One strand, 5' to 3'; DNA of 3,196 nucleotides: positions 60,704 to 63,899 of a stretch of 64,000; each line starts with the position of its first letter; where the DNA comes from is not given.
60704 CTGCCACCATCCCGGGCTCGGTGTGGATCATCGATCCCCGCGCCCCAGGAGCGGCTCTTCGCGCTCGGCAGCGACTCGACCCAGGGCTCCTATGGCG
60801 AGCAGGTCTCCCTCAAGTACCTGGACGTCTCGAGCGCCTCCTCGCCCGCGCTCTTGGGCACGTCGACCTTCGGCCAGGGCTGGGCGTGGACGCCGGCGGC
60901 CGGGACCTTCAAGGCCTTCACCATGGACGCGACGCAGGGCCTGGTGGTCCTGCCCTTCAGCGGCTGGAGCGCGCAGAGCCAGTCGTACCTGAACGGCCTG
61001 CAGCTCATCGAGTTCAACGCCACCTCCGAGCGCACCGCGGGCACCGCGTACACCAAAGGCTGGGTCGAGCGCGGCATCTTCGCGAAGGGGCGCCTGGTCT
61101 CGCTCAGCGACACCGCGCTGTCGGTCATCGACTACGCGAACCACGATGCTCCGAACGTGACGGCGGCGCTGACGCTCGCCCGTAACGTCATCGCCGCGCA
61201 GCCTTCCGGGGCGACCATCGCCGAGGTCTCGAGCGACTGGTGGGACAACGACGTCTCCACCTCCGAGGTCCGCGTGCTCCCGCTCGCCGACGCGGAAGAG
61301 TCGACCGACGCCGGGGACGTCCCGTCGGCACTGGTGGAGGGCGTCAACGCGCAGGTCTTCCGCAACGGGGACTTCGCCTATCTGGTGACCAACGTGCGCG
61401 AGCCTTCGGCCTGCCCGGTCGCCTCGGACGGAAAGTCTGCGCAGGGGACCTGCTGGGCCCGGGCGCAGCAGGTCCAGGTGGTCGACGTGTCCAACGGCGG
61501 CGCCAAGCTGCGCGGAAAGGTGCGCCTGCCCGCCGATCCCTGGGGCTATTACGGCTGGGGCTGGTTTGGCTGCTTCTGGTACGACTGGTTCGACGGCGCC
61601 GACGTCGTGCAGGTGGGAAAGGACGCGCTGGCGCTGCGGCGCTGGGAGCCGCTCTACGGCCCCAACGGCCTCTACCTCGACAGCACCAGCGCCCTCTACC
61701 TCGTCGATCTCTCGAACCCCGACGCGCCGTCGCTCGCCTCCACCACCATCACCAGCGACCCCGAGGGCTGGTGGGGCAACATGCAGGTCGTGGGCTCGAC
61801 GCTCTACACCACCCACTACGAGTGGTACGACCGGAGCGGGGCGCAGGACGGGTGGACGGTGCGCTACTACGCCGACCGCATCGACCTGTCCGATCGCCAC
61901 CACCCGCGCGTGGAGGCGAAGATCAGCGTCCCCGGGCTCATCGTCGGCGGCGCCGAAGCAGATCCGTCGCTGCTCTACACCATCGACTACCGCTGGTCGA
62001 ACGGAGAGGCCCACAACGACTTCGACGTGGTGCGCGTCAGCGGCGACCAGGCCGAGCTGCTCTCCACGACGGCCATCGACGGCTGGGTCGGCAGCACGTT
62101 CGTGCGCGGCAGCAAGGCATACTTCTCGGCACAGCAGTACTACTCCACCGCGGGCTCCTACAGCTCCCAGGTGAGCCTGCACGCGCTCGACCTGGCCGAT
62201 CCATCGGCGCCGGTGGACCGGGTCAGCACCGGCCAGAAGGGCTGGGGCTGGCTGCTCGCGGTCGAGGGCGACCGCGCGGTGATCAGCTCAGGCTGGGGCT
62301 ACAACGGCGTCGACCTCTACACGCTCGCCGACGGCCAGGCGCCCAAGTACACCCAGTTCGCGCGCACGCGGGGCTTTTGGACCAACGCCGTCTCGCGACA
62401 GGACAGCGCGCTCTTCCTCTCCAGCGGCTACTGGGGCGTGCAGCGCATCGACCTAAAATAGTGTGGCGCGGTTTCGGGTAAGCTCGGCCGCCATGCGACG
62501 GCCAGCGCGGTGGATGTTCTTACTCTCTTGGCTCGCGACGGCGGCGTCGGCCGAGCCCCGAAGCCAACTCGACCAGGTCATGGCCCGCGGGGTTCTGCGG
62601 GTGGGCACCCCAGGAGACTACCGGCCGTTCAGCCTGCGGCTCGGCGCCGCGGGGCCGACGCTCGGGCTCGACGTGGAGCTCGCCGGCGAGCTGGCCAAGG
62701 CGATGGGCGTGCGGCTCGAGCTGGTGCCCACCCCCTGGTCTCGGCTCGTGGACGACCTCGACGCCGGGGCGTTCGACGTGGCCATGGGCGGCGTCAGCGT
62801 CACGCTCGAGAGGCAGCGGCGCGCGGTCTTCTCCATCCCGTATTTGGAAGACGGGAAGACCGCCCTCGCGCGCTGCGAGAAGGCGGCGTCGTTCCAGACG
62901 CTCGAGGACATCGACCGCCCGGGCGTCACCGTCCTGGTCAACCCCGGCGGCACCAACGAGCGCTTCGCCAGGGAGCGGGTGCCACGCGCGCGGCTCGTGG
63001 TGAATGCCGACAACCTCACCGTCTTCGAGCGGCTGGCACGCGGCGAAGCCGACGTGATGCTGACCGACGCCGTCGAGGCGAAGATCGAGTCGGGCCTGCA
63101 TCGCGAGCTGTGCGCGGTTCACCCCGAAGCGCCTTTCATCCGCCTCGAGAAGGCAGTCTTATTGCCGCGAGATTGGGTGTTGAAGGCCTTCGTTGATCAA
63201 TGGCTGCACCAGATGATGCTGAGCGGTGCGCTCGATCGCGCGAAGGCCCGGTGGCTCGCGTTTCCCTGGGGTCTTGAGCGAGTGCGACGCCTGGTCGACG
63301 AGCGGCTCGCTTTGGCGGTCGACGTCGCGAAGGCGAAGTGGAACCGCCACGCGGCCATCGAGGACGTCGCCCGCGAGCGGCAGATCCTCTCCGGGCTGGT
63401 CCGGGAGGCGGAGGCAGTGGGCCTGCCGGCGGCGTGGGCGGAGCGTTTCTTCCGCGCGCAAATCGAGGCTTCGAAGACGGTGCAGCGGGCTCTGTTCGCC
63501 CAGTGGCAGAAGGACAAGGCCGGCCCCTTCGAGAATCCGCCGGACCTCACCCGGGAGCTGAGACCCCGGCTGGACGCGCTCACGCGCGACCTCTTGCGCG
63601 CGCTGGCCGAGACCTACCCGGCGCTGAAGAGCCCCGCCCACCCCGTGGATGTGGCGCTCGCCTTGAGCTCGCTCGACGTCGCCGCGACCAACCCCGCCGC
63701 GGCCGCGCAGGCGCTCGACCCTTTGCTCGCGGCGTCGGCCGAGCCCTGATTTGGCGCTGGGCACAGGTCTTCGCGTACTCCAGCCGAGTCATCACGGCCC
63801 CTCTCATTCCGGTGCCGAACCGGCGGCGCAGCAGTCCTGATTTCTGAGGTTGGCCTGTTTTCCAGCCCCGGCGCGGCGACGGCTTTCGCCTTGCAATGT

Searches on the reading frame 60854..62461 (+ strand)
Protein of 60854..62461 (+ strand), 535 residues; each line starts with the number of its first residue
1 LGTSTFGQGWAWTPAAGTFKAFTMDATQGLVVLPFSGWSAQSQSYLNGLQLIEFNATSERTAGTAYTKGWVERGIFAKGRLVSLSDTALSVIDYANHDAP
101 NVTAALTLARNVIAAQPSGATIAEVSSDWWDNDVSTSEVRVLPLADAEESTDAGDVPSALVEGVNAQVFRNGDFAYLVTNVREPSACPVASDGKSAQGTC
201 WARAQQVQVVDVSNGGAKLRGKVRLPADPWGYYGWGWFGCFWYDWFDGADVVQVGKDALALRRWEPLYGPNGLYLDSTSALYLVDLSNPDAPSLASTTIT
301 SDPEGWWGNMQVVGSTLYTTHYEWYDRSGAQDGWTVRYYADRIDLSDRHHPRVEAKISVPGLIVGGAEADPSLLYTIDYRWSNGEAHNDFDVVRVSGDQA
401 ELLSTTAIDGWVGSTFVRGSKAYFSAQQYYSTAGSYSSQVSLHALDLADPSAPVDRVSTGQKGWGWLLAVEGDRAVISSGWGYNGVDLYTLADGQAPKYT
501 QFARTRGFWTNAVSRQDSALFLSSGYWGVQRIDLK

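Call 75: search_protein_families(library=pfam, proteins=[window:60854-62461:+], max_evalue=0.0001)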
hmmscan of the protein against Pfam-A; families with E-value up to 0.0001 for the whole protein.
window:60854-62461:+ (535 aa): 1 family
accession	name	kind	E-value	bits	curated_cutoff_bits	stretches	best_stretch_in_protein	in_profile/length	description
PF09826.15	Beta_propel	-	1.2e-06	28.1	22.4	0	5-95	400-493/495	Beta propeller domain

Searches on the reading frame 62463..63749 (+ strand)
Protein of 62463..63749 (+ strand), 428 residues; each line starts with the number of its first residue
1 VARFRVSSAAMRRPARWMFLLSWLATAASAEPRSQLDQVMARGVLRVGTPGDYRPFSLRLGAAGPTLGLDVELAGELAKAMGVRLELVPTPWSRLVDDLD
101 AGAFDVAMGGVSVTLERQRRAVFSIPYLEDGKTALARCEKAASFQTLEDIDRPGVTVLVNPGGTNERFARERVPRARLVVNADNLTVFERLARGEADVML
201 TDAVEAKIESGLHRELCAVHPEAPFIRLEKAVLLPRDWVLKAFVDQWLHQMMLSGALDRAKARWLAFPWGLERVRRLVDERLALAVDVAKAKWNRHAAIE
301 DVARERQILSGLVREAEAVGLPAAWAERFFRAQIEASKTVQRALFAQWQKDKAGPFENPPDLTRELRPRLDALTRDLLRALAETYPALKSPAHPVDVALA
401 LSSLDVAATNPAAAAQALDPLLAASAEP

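Call 75: search_protein_families(library=pfam, proteins=[window:62463-63749:+], max_evalue=0.0001)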
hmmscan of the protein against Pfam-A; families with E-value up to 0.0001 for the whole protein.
window:62463-63749:+ (428 aa): 2 families
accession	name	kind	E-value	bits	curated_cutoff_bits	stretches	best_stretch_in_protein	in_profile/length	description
PF00497.25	SBP_bac_3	-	2.2e-25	89.4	26.4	1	45-265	1-130/132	Bacterial extracellular solute-binding proteins, family 3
PF01817.26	CM_2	-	2.2e-10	41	27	1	276-342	14-80/80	Chorismate mutase type II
